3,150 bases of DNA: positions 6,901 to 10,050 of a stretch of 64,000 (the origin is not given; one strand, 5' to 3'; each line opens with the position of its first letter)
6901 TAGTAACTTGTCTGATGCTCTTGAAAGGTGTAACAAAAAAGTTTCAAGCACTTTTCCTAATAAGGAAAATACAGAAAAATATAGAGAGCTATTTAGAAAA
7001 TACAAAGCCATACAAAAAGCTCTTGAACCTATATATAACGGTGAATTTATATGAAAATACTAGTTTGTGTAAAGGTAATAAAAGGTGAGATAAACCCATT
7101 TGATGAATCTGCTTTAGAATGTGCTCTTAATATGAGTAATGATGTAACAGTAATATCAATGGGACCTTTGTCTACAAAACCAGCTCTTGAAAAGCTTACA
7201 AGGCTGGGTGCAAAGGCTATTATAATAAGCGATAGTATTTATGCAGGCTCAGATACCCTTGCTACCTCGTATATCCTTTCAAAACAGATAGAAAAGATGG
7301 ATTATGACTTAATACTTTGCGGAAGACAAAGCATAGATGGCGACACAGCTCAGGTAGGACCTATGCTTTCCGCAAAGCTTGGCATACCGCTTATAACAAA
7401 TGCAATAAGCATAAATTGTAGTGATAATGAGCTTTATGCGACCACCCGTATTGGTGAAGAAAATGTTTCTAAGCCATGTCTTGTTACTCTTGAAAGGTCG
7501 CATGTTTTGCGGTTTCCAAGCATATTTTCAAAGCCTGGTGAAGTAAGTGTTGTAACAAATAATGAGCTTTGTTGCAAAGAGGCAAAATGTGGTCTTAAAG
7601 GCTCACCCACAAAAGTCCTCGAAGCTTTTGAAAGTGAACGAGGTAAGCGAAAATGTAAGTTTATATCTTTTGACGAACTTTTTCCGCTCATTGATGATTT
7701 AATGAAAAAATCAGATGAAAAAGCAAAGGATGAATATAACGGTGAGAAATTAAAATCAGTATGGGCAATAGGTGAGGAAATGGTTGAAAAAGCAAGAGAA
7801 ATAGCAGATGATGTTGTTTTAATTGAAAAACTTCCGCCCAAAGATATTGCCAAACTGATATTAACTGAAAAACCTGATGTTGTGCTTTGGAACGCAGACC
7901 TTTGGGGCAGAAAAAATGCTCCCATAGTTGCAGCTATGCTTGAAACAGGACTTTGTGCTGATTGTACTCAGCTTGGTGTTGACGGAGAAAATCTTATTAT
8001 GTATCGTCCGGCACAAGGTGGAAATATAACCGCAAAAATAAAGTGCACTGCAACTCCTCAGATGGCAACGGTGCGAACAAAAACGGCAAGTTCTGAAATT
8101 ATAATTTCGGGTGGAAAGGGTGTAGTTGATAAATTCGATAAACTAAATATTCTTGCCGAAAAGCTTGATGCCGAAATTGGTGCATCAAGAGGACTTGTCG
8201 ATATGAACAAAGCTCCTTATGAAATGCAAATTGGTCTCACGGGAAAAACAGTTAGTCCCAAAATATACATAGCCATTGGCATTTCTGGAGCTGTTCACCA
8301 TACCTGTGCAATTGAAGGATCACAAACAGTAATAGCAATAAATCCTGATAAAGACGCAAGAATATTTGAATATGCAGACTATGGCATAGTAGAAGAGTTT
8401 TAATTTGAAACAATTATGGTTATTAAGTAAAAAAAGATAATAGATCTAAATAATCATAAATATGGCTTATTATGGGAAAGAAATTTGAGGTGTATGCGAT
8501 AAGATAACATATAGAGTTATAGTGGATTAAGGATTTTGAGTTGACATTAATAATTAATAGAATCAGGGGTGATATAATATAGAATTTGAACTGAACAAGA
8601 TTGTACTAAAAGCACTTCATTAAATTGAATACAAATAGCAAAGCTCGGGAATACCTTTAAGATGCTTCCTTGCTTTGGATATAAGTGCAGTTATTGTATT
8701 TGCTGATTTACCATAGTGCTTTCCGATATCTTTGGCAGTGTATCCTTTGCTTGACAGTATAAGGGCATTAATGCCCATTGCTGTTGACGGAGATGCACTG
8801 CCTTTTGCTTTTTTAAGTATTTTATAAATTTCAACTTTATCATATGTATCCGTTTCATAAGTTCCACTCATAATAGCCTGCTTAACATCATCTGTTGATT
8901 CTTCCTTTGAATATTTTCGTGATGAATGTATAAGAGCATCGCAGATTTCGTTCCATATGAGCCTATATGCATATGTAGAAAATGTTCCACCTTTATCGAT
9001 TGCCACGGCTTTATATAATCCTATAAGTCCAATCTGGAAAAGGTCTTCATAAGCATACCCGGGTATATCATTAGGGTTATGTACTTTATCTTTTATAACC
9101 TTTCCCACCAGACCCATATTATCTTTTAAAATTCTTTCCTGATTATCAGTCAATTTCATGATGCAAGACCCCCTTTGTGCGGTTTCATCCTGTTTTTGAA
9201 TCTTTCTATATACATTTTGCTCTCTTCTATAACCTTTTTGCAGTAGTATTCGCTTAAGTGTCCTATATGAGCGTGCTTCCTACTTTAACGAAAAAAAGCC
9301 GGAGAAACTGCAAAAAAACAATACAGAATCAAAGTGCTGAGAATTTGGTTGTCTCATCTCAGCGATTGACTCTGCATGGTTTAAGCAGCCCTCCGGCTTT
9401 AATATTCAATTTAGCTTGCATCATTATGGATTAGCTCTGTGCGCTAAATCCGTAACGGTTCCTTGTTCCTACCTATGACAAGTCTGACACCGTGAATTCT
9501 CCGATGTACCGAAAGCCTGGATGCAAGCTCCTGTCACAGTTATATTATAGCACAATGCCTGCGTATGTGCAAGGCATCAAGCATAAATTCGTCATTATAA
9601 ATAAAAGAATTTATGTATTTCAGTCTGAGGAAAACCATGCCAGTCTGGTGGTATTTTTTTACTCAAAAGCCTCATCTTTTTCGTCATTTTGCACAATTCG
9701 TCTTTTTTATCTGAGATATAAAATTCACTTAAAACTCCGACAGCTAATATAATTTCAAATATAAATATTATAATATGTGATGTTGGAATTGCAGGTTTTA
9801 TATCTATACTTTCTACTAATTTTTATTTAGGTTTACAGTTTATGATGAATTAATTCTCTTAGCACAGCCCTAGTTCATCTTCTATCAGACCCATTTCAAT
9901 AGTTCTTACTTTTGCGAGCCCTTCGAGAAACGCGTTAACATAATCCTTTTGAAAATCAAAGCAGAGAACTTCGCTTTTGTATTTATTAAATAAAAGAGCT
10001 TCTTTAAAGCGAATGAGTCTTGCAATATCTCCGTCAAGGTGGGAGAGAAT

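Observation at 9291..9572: Orphan structured RNA of about 247 nt with a consensus promoter and a rod-like terminator domain, upstream of a sigma-factor gene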

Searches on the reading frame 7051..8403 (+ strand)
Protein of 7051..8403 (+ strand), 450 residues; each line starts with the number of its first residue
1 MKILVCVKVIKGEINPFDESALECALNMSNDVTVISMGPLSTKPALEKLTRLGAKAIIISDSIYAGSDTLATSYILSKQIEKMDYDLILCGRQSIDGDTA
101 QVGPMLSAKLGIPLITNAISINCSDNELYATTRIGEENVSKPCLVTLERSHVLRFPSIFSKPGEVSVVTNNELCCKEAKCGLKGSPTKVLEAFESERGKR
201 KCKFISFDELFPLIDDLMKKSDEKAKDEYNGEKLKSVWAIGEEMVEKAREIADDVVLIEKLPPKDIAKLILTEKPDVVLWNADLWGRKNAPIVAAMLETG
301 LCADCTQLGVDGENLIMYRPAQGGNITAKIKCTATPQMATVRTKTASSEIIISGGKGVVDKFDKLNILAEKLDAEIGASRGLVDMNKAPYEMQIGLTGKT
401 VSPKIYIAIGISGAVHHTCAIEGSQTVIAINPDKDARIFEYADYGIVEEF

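Call 6: search_protein_families(library=pfam, proteins=[window:7051-8403:+], max_evalue=0.01)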
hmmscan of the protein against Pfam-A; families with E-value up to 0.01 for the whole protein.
window:7051-8403:+ (450 aa): 2 families
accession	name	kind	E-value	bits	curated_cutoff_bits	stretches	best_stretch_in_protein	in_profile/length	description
PF01012.27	ETF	-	2.3e-48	164.8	26.7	2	4-147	2-155/181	Electron transfer flavoprotein domain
PF00766.25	ETF_alpha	-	2.3e-25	88.8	27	1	347-421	4-80/81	Electron transfer flavoprotein FAD-binding domain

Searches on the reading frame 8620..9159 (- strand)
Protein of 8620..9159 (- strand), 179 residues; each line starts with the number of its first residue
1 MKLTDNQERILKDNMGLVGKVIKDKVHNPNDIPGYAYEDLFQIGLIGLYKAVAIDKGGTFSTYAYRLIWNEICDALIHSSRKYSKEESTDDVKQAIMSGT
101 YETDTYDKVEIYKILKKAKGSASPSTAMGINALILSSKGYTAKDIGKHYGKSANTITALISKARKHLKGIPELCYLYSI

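Call 6: search_protein_families(library=pfam, proteins=[window:8620-9159:-], max_evalue=0.01)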
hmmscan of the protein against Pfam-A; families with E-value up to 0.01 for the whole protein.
window:8620-9159:- (179 aa): 2 families
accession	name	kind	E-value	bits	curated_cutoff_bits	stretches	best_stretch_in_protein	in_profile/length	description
PF04542.20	Sigma70_r2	-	1.7e-09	37.7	24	1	35-76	21-65/71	Sigma-70 region 2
PF04545.22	Sigma70_r4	-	0.0035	17.3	24.1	1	139-168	20-49/50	Sigma-70, region 4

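Call 26: search_protein_families(library=ncbifam, proteins=[window:8620-9159:-], max_evalue=0.01)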
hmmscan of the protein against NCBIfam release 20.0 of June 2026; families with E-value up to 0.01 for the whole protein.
window:8620-9159:- (179 aa): 23 families
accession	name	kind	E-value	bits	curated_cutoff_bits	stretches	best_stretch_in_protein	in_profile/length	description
TIGR02937.1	sigma70-ECF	superfamily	2.2e-16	59.9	42.9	1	8-168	4-162/165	sigma-70 family RNA polymerase sigma factor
TIGR02885.1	spore_sigF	equivalog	8.8e-09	35.5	321.45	1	6-73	12-77/231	RNA polymerase sporulation sigma factor SigF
NF004052.0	PRK05572.1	subfamily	3.5e-08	33.3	311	1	6-73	33-98/252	SigF/SigG family RNA polymerase sporulation sigma factor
NF004471.0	PRK05803.1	subfamily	7e-08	32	252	1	7-86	52-128/235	RNA polymerase sporulation sigma factor SigK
NF005644.0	PRK07408.1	subfamily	1.5e-07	31.4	261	1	8-74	30-95/258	RNA polymerase sigma factor SigF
TIGR02846.1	spore_sigmaK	equivalog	5.9e-07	29.2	298.65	1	7-87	50-127/227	RNA polymerase sporulation sigma factor SigK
TIGR02980.1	SigBFG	subfamily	3.2e-06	27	234.35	1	6-72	4-68/227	SigB/SigF/SigG family RNA polymerase sigma factor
NF006071.0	PRK08215.1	equivalog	9.6e-06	25.4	372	1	6-75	38-105/258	RNA polymerase sporulation sigma factor SigG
TIGR02850.1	spore_sigG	equivalog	4.1e-05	23.2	457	1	6-76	35-103/254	RNA polymerase sporulation sigma factor SigG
TIGR02985.1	Sig70_bacteroi1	subfamily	5.5e-05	23.4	126.4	1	38-168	29-159/162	RNA polymerase sigma-70 factor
TIGR02997.1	Sig70-cyanoRpoD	subfamily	0.0001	21.7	384.5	1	7-81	76-148/298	RNA polymerase sigma factor, RpoD/SigA family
NF005248.0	PRK06759.1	equivalog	0.00014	21.6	133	1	36-96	29-91/156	RNA polymerase factor sigma-70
NF004566.0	PRK05901.2-4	equivalog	0.00016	21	531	1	9-82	196-267/448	RNA polymerase sigma factor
NF005785.0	PRK07598.1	equivalog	0.00019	20.4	554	1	7-82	177-250/415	RNA polymerase sigma factor SigC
NF006158.0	PRK08301.1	equivalog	0.00056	19.4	339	1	34-82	83-134/241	RNA polymerase sporulation sigma factor SigE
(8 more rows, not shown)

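Call 30: find_encoding_contigs(protein=window:8620-9159:-, flank=10000, max_places=6)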
Protein window:8620-9159:- (179 aa): no gene with exactly this product is on record in the collection.

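Call 48: search_protein_families(library=phrogs, proteins=[window:8620-9159:-], max_evalue=0.01)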
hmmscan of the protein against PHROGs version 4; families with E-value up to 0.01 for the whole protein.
window:8620-9159:- (179 aa): 2 families
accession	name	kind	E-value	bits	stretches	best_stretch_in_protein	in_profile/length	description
phrog_351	-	transcription regulation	1.5e-16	61.2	1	5-168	503-723/928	RNA polymerase sigma factor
phrog_1740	-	transcription regulation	2.4e-05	24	1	54-170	101-215/567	RNA polymerase sigma factor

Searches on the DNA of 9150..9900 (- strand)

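Call 31: search_dna_similar(query=window:9283-9580:-, collection=plasmids, mode=distant, max_rows=20)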
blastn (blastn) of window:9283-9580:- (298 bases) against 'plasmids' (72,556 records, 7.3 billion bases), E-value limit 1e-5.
No match.

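Call 32: search_dna_similar(query=window:9283-9580:-, collection=phages, mode=distant, max_rows=20)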
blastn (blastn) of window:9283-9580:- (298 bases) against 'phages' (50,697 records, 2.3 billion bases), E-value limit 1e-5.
No match.

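Call 55: build_rna_model(alignment_id=A2)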
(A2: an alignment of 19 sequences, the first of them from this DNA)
Model R1 built from alignment A2 (19 sequences, 143 columns); structure: RNAalifold consensus.
model positions 122; base pairs 26; branch points 0; effective number of sequences 2; information 0.59 bits per position. Calibrated on 0.2 Mb of random sequence (short: E-values are rough).
structure used (alignment columns):
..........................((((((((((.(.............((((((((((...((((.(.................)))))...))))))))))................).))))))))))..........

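Call 56: search_with_rna_model(model_id=R1, source=window, max_evalue=1)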
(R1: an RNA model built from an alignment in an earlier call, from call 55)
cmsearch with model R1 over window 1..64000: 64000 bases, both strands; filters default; matches with E-value up to 1: 5.
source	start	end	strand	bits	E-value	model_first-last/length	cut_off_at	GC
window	9290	9413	-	114.2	3.3e-29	1-122/122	no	0.39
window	9282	9405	+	41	7.2e-09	1-122/122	no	0.4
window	60520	60570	+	18.6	0.012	1-122/122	no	0.51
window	48256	48306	-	15.2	0.099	1-122/122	no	0.33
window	46249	46327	+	14.6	0.15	1-122/122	no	0.35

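Call 57: search_with_rna_model(model_id=R1, sources=[L001, L002, L003, L004, L005, L006, L007, L008, L009, L010, L011, L013, L015, L016, L017, L019, L021, L022, L023, L024, L025, L026, L027, L028, L029, L031, L032, L033, L035, L037, L038, L040, L041, L042, L043, L044, L047, L048, L049, L050, L051, L052, L053, L055, L056, L057, L058, L059, L060, L061, L063, L064, L066], max_evalue=0.01)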
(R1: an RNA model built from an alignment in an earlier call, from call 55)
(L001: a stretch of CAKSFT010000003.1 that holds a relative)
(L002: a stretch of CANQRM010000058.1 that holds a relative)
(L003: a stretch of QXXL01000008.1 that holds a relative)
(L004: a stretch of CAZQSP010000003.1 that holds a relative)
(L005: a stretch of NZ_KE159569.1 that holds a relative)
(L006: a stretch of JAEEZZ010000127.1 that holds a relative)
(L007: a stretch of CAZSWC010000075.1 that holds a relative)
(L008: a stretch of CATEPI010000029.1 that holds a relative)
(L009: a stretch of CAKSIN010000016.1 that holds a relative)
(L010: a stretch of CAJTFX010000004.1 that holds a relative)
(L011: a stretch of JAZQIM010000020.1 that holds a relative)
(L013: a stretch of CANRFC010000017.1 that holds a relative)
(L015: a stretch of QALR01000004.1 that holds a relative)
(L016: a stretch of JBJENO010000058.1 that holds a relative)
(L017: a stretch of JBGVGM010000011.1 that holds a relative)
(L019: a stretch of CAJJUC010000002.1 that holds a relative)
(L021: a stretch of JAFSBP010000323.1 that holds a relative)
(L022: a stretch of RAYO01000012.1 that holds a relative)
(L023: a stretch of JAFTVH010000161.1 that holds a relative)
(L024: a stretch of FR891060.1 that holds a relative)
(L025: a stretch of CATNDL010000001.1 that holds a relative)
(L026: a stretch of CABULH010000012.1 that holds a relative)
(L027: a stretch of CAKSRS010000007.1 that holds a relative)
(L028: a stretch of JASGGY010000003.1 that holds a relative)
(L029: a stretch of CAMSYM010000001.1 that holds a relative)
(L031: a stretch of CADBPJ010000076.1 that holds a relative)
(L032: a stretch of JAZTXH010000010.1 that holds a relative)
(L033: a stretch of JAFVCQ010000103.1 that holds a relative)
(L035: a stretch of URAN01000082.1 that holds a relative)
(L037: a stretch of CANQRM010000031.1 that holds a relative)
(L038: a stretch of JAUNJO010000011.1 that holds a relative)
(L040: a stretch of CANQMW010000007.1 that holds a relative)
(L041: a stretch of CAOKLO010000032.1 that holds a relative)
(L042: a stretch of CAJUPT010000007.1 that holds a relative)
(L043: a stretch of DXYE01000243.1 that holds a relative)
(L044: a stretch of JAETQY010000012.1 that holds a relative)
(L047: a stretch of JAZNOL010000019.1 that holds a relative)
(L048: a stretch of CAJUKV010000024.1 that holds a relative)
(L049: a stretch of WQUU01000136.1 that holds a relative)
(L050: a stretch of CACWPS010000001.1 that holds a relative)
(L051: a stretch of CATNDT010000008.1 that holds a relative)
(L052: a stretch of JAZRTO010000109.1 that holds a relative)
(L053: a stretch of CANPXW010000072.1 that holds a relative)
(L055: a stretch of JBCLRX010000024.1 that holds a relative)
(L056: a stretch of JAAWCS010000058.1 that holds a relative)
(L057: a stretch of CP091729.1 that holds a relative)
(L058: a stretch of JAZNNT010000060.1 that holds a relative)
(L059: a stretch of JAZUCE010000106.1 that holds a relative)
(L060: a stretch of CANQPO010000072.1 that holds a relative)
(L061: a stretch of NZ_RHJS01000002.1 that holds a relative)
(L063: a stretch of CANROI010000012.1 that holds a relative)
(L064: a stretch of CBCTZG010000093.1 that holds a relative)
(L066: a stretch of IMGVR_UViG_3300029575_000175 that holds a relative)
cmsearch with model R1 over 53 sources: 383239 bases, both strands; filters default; matches with E-value up to 0.01: 87.
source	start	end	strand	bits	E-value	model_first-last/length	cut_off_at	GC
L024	3390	3507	+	124.5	2.7e-31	1-122/122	no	0.42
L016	1158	1279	+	124.1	3.5e-31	1-122/122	no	0.43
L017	5169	5286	-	123.9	3.9e-31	1-122/122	no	0.42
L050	3277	3394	-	123.9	3.9e-31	1-122/122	no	0.42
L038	6372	6491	-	123.6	5e-31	1-122/122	no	0.41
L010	6405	6527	-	119.5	6.9e-30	1-122/122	no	0.45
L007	2822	2939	+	119.3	7.8e-30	1-122/122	no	0.43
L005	7399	7521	-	119.2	8.1e-30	1-122/122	no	0.46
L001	6342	6463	+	119.2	8.1e-30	1-122/122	no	0.39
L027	2275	2396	-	119.2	8.1e-30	1-122/122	no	0.39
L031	1415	1536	+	119.2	8.1e-30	1-122/122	no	0.39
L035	1656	1777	+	119.2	8.1e-30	1-122/122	no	0.39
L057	7181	7302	-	119.2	8.1e-30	1-122/122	no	0.39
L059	3552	3675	+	118.8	1.1e-29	1-122/122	no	0.36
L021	779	902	-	118.4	1.3e-29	1-122/122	no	0.42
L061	2452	2574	-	117.4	2.6e-29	1-122/122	no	0.46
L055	4816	4938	-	117.3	2.7e-29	1-122/122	no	0.44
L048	196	317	+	117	3.4e-29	1-122/122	no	0.41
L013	4977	5101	+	116.8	3.7e-29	1-122/122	no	0.52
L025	3147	3268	-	116.5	4.5e-29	1-122/122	no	0.4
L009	6217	6338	-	116.3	5.2e-29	1-122/122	no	0.38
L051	4088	4212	+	114.5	1.6e-28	1-122/122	no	0.5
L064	3764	3886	-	113.3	3.4e-28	1-122/122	no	0.41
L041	2904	3027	+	110.5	2e-27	1-122/122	no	0.44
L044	2311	2434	+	109.5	3.9e-27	1-122/122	no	0.46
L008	1937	2060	+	108.8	6.4e-27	1-122/122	no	0.47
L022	5882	6005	-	107.5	1.4e-26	1-122/122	no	0.48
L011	6544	6666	-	106.4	3e-26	1-122/122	no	0.41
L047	229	351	+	106.4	3e-26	1-122/122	no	0.41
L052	1214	1329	+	105.6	4.7e-26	1-122/122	no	0.41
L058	3308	3430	-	104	1.3e-25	1-122/122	no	0.41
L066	8888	9010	-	103.4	1.9e-25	1-122/122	no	0.46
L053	693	813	+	102.9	2.6e-25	1-122/122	no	0.43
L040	1533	1651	-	101.2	8.2e-25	1-122/122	no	0.45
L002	880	998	-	98.1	5.8e-24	1-122/122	no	0.45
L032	3609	3733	-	98.1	5.9e-24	1-122/122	no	0.42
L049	1680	1796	+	89.4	1.6e-21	1-122/122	no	0.47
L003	3627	3743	-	88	3.6e-21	1-122/122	no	0.39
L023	3419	3534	+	86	1.3e-20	1-122/122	no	0.42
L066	8880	9002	+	63.3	2.6e-14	1-122/122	no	0.46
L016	1166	1287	-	61.5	8.7e-14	1-122/122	no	0.43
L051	4096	4217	-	60.6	1.5e-13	1-122/122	no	0.49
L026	4371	4483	+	60.3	1.8e-13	1-122/122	no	0.4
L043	2134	2246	-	60.3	1.8e-13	1-122/122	no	0.4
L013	4985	5106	-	59.8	2.5e-13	1-122/122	no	0.5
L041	2912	3031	-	59.6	2.9e-13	1-122/122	no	0.41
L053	701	821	-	57.4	1.2e-12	1-122/122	no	0.43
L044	2319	2442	-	57.4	1.2e-12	1-122/122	no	0.46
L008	1945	2064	-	56.1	2.7e-12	1-122/122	no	0.47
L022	5878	5997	+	55.2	4.6e-12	1-122/122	no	0.48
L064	3756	3876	+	54.8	6.1e-12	1-122/122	no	0.42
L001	6349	6471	-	54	1e-11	1-122/122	no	0.38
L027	2267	2389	+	54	1e-11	1-122/122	no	0.38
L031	1422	1544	-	54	1e-11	1-122/122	no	0.38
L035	1663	1785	-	54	1e-11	1-122/122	no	0.38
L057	7173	7295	+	54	1e-11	1-122/122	no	0.38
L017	5161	5279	+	52.3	2.9e-11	1-122/122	no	0.41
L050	3269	3387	+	52.3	2.9e-11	1-122/122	no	0.41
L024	3397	3515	-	52.2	3.2e-11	1-122/122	no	0.4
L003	3619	3735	+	51.8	4.1e-11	1-122/122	no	0.37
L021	771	894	+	51.1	6.3e-11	1-122/122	no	0.4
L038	6367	6484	+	50.3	1.1e-10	1-122/122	no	0.41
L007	2829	2947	-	49.1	2.3e-10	1-122/122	no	0.42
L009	6209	6331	+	48.8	2.9e-10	1-122/122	no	0.37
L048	204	321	-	48.2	4.1e-10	1-122/122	no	0.4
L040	1526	1643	+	47.5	6.3e-10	1-122/122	no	0.46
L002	873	990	+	47.3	7.6e-10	1-122/122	no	0.45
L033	1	83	-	46.6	1.1e-09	1-81/122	3'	0.39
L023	3423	3542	-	44.6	4.2e-09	1-122/122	no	0.42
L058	3301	3423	+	44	6.1e-09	1-122/122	no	0.42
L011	6537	6659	+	42.9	1.2e-08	1-122/122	no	0.41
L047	236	358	-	42.9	1.2e-08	1-122/122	no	0.41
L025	3139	3260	+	42.8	1.3e-08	1-122/122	no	0.4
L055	4808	4930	+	42.5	1.6e-08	1-122/122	no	0.44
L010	6397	6519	+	40.8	4.7e-08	1-122/122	no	0.43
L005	7391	7513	+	40.7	5.1e-08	1-122/122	no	0.44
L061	2444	2566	+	40.1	7.2e-08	1-122/122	no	0.45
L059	3560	3681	-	39.5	1.1e-07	1-122/122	no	0.37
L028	5177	5277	-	39.5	1.1e-07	1-122/122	no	0.43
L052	1220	1337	-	39.4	1.1e-07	1-122/122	no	0.41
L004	3167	3267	-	38.7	1.8e-07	1-122/122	no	0.44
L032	3602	3724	+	38.5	2.1e-07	1-122/122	no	0.44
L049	1691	1806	-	38.1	2.7e-07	1-122/122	no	0.47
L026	4380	4491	-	37.6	3.7e-07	1-122/122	no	0.38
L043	2126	2237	+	37.6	3.7e-07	1-122/122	no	0.38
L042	4990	5098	-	29.9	4.9e-05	1-122/122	no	0.53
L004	3161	3258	+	25.8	0.00067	1-122/122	no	0.43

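Call 73: search_rna_families(source=window, start=9150, end=9900, threshold=evalue, max_evalue=5)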
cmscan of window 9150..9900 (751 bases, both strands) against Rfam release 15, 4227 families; matches with E-value up to 5: 7.
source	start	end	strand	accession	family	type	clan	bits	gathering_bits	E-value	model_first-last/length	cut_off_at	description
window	9413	9535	-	RF02966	DUF3268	Gene; sRNA;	-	104.8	65.3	7.4e-23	1-121/121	no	DUF3268 RNA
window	9733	9790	+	RF00904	mir-392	Gene; miRNA;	-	20.4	62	0.41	1-75/75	no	mir-392 microRNA precursor family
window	9315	9382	-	RF03300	mir-3617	Gene; miRNA;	-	19.4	107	0.5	1-79/79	no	mir-3617 microRNA precursor family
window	9313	9384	-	RF00937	mir-653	Gene; miRNA;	-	18.6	77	0.8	1-78/78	no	mir-653 microRNA precursor family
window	9320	9376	-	RF03884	mir-725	Gene; miRNA;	-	15.8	76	3.2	1-56/56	no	mir-725 microRNA precursor family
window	9566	9695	-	RF02504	Atu_L1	Gene; sRNA;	-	14.6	60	0.83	1-174/174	no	Rhizobiales sRNA Atu_L1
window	9713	9754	+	RF02677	NsiR4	Gene; sRNA;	-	13.4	40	3.9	1-65/65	no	Nitrogen stress-induced RNA 4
